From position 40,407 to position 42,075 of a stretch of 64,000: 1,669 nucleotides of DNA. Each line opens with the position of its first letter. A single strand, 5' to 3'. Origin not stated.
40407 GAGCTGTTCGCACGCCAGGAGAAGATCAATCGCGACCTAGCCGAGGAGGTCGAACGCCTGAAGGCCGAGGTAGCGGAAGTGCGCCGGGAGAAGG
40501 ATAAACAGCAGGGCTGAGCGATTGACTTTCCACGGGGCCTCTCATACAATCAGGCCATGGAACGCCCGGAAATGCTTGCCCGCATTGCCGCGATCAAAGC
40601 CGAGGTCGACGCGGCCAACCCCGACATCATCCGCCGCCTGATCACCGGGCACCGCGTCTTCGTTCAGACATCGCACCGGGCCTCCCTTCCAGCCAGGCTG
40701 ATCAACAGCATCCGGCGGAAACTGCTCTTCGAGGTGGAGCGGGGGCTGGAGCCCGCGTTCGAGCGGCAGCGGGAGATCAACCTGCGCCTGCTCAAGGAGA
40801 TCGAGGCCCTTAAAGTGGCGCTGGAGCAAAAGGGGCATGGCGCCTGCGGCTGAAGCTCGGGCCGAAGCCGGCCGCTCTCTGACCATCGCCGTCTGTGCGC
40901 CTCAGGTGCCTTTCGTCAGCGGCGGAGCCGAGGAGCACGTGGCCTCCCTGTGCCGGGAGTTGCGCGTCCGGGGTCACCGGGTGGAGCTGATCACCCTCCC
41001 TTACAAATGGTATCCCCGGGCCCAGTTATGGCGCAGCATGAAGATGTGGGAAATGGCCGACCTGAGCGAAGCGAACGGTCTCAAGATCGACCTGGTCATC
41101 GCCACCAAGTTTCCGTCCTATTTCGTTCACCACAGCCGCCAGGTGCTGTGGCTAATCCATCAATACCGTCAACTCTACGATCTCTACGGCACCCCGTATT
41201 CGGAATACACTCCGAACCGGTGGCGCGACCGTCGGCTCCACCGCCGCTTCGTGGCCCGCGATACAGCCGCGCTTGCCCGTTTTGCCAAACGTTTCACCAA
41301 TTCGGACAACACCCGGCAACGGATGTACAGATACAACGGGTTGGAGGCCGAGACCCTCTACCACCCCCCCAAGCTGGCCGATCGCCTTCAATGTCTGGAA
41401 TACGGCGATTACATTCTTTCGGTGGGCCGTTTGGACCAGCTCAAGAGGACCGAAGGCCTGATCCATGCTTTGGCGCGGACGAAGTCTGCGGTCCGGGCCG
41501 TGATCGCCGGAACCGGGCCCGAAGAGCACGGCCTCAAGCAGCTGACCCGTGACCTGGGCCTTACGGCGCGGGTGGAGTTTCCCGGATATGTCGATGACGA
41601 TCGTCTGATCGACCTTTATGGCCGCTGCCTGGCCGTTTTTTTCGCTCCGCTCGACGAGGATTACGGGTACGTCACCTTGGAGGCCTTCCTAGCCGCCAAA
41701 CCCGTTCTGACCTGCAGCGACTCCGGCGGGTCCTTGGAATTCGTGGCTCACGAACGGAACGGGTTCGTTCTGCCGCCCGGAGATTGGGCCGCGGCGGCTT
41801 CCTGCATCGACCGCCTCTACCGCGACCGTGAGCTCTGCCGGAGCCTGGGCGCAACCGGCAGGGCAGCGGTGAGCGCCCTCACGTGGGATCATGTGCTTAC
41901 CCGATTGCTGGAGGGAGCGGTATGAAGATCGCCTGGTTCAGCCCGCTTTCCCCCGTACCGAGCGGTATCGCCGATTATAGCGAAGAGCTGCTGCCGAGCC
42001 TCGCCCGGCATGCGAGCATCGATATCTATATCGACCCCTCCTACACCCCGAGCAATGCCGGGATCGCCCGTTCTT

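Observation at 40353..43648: A roughly 45-aa coiled-coil module recurs three times, each time immediately upstream of a GT4 gene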

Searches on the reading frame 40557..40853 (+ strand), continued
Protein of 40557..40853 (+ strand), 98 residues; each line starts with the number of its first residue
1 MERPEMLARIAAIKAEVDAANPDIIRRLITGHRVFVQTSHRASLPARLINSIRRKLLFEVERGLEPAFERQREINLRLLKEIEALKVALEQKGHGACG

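Call 79: search_dna_similar(query=P0084, collection=plasmids, mode=protein, max_evalue=0.001, max_rows=15)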
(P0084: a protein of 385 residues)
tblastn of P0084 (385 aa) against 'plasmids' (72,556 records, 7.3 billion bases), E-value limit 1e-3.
No match.
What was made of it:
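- Tried and rejected: No match (call 79).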

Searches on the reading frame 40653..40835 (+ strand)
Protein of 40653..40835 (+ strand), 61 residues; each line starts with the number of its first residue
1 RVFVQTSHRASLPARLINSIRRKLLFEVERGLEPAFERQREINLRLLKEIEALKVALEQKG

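Call 26: find_homologous_proteins(query=A5, max_evalue=10)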
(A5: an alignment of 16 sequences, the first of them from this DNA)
Query A5 (16 sequences) (61 aa, profile of the alignment): 55 proteins with E <= 10 among 519 candidates.
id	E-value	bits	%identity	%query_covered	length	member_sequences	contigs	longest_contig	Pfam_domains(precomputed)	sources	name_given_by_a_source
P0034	1.4e-23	100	54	92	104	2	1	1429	-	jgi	jgi:hypothetical protein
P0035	2.8e-23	99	53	90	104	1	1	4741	-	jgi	jgi:single-stranded DNA-specific DHH superfamily exonuclease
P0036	3.2e-23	99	57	89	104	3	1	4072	-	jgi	jgi:hypothetical protein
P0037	4.4e-23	98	52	92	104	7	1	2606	-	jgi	jgi:hypothetical protein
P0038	1.6e-22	97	52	89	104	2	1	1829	-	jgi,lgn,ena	-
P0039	1.6e-22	97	53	90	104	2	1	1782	-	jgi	jgi:hypothetical protein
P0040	2.2e-22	96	55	90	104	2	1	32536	-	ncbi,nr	ncbi:MAG: hypothetical protein JXI33_07575 [Candidatus Aminicenantes bacterium]|nr:hypothetical prot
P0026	5.8e-22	95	64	100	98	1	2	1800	-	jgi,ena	-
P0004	9.4e-22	94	92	98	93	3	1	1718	-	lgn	-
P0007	1.4e-21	94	88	98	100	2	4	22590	-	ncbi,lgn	-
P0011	1.7e-21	93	93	97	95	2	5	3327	-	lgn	-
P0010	2.0e-21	93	90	98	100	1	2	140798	-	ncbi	-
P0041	2.3e-21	93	51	90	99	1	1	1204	-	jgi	jgi:hypothetical protein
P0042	3.0e-21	93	52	89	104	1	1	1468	-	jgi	jgi:hypothetical protein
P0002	3.3e-21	92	90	100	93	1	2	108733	-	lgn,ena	-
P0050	2.2e-16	77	33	69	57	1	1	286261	-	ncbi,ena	-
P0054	2.5e-13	67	36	59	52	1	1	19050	-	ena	-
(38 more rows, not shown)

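Call 28: find_encoding_contigs(protein=P0050, flank=8000, max_places=2)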
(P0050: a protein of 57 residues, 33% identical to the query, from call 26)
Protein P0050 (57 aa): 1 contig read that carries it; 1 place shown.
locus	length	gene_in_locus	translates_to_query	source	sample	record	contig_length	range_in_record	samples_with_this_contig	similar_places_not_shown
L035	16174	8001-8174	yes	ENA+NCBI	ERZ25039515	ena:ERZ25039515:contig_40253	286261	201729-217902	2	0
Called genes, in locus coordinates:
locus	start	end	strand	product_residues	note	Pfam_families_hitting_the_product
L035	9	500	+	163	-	-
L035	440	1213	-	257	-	PF00535:Glycos_transf_2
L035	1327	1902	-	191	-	PF02321:OEP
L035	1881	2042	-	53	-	-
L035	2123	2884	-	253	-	PF02321:OEP (faint)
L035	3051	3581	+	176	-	-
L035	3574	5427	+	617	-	-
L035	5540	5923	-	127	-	-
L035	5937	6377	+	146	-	-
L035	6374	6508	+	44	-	-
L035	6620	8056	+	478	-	PF13946:DUF4214 (weak), PF04055:Radical_SAM, PF13186:SPASM (faint)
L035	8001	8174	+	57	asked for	-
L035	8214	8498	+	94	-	-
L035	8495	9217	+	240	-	-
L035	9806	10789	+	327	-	PF00534:Glycos_transf_1, PF13692:Glyco_trans_1_4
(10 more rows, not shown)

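Call 29: find_encoding_contigs(protein=P0054, flank=8000, max_places=2)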
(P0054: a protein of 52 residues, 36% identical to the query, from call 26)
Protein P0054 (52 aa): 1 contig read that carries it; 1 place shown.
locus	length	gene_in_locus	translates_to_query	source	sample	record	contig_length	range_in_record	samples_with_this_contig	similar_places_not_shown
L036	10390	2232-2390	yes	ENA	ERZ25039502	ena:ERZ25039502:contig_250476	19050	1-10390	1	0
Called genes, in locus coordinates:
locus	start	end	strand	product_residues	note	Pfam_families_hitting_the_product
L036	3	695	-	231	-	?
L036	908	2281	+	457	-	PF04055:Radical_SAM, PF13186:SPASM (faint)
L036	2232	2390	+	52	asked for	-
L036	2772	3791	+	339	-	PF13439:Glyco_transf_4 (weak), PF00534:Glycos_transf_1, PF13692:Glyco_trans_1_4, PF13524:Glyco_trans_1_2 (weak)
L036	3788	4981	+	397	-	PF13692:Glyco_trans_1_4 (weak)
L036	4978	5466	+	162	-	-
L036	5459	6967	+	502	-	PF20706:GT4-conflict (weak), PF00534:Glycos_transf_1, PF13692:Glyco_trans_1_4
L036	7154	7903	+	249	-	PF20706:GT4-conflict (weak), PF00534:Glycos_transf_1, PF13692:Glyco_trans_1_4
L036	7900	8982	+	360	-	PF13439:Glyco_transf_4, PF13579:Glyco_trans_4_4, PF00534:Glycos_transf_1, PF13692:Glyco_trans_1_4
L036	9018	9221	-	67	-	-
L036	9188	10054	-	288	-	PF13186:SPASM (faint), PF04055:Radical_SAM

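Call 46: find_homologous_proteins(query=A8, max_evalue=10)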
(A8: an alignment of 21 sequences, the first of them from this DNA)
Query A8 (21 sequences) (56 aa, profile of the alignment): 35 proteins with E <= 10 among 326 candidates.
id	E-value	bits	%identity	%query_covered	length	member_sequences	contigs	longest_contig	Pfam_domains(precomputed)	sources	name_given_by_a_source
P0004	2.7e-16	77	93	100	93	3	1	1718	-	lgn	-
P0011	4.4e-16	76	93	100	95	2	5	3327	-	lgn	-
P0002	9.2e-16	75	91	100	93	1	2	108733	-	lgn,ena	-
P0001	9.3e-16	75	96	100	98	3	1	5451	-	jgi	jgi:hypothetical protein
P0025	1.1e-15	75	84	100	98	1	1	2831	-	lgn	-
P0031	1.2e-15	75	70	100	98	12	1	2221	-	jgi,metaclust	metaclust:\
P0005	5.3e-15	73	88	100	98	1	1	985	-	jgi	jgi:hypothetical protein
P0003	7.8e-15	72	88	100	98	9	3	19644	-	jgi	jgi:hypothetical protein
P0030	8.7e-15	72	71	100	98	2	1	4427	-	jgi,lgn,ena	-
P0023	1.2e-14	72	82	100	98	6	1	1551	-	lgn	-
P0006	2.6e-14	71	88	100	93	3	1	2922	-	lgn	-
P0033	2.7e-14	71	66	100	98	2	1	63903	-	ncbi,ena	-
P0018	2.9e-14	70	80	100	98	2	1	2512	-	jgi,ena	-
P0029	3.3e-14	70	68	100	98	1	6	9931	-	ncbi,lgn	-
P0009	3.5e-14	70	86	100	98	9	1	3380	-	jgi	jgi:hypothetical protein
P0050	3.5e-10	57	33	75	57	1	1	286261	-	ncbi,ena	-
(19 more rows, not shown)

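Call 48: search_solved_structures(query=A8, max_evalue=10)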
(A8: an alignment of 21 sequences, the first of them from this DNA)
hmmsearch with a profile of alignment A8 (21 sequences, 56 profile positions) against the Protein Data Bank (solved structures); distinct sequences matched with E-value up to 10: 5.
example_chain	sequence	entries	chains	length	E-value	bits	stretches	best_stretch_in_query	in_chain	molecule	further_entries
2d7c_C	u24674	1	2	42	0.21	14.8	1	30-49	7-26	Rab11 family-interacting protein 3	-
4d0m_E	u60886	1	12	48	0.23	14.6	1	29-49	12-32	RAB11 FAMILY-INTERACTING PROTEIN 3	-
2hv8_D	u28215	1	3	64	0.35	14.1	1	29-49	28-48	Rab11 family-interacting protein 3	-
4uj3_C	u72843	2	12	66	0.38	14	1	29-49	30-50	RAB11 FAMILY-INTERACTING PROTEIN 3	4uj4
9cc5_A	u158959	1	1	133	2.9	11.1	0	36-50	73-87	Amylin-NHO-22 Binder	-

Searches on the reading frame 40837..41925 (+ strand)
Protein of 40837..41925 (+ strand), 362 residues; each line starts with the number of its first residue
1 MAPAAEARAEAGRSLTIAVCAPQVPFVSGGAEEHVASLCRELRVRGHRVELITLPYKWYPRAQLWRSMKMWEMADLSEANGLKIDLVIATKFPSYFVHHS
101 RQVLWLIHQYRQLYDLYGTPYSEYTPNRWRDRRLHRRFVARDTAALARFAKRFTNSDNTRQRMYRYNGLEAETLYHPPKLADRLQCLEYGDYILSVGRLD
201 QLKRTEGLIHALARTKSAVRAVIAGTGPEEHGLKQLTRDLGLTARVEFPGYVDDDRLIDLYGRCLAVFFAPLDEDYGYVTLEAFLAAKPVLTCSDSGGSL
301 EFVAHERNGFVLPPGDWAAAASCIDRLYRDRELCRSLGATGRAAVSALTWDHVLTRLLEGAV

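Call 3: search_protein_families(library=pfam, proteins=[window:40837-41925:+], max_evalue=0.1)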
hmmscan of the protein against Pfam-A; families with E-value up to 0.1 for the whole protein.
window:40837-41925:+ (362 aa): 7 families
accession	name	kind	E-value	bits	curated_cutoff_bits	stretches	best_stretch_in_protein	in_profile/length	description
PF00534.26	Glycos_transf_1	-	1.6e-30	106.3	26.4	1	192-342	17-170/172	Glycosyl transferases group 1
PF13692.12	Glyco_trans_1_4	-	1.2e-22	81.2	27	1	192-330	3-142/142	Glycosyl transferases group 1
PF13439.12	Glyco_transf_4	-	8.5e-07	29.6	28.5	1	29-171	2-156/170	Glycosyltransferase Family 4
PF13579.12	Glyco_trans_4_4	-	9.2e-05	23.3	29.7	1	29-169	1-147/158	Glycosyl transferase 4-like domain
PF13524.12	Glyco_trans_1_2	-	0.00021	21.7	25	1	204-358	1-143/144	Glycosyl transferase-like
PF08323.17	Glyco_transf_5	-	0.002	18.3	22.7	1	27-141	14-116/239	Starch synthase catalytic domain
PF20706.3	GT4-conflict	-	0.0056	16.2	26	1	193-345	200-372/385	Family 4 Glycosyltransferase in conflict systems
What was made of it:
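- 40837..41925 (+): GT4a glycosyltransferase (362 aa). Its start overlaps the 98-aa ORF by 17 nt. Pfam Glycos_transf_1 E = 1.6e-30 (call 3).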

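Call 36: search_protein_families(library=ncbifam, proteins=[window:40837-41925:+], max_evalue=0.01)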
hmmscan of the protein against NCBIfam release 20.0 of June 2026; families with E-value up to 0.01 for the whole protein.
window:40837-41925:+ (362 aa): 26 families (the best 25 are shown)
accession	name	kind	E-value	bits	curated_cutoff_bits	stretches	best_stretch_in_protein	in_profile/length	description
NF041876.1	EPS_EpsE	equivalog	2.9e-17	63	400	1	192-347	216-378/389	exopolysaccharide biosynthesis GT4 family glycosyltransferase EpsE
TIGR03088.1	stp2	hypoth_equivalog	2.5e-15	56.4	409.05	1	166-346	166-354/374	TIGR03088 family PEP-CTERM/XrtA system glycosyltransferase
TIGR03999.1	thiol_BshA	equivalog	2e-14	53.3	273.7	1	179-345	188-353/375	N-acetyl-alpha-D-glucosaminyl L-malate synthase BshA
TIGR03449.1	mycothiol_MshA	equivalog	3.7e-13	49.2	462.5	1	192-358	222-397/406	D-inositol-3-phosphate glycosyltransferase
TIGR02149.1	glgA_Coryne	subfamily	1.3e-12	47.5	302.4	1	166-357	175-383/391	glycogen synthase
NF050063.1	ProtGlycPglJ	equivalog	4.2e-12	45.9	500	1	190-339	194-341/363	N-acetylgalactosamine-N,N'-diacetylbacillosaminyl-diphospho-undecaprenol 4-alpha-N-acetylgalactosaminyltransferase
TIGR04063.1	stp3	hypoth_equivalog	1e-11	44.4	442.05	1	209-350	235-381/397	TIGR04063 family PEP-CTERM/XrtA system glycosyltransferase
NF041010.1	glycosy_Agl16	equivalog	6.5e-11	41.7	575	1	189-358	178-345/352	glycosylation protein Agl16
TIGR04047.1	MSMEG_0565_glyc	hypoth_equivalog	1.9e-10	40.4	259.85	1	183-356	187-366/373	MSMEG_0565 family glycosyltransferase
NF046085.1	XrtY_assoc_Gly1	equivalog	1.8e-08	33.6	400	1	194-330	213-349/387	XrtY-associated glycosyltransferase XYAG1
TIGR04157.1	glyco_rSAM_CFB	subfamily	2.5e-08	33.3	400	1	188-313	225-349/406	TIGR04157 family glycosyltransferase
NF050056.1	ProtGlycPglH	equivalog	6.2e-08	32.1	600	1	186-344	175-333/354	GalNAc-alpha-(1->4)-GalNAc-alpha-(1->3)-diNAcBac-PP-undecaprenol alpha-1,4-N-acetyl-D-galactosaminyltransferase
NF047880.1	glyco_SdgA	exception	3.7e-07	29.1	800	1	192-339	317-465/488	serine-aspartate repeat adhesin O-glycosyltransferase SdgA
NF007396.0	PRK09922.1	equivalog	4.9e-06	25.6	385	1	193-327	185-323/361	lipopolysaccharide 1,6-galactosyltransferase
NF038298.1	EPS_HpsO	equivalog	9.4e-06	24.6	575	1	273-345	298-367/388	hormogonium polysaccharide biosynthesis glycosyltransferase HpsO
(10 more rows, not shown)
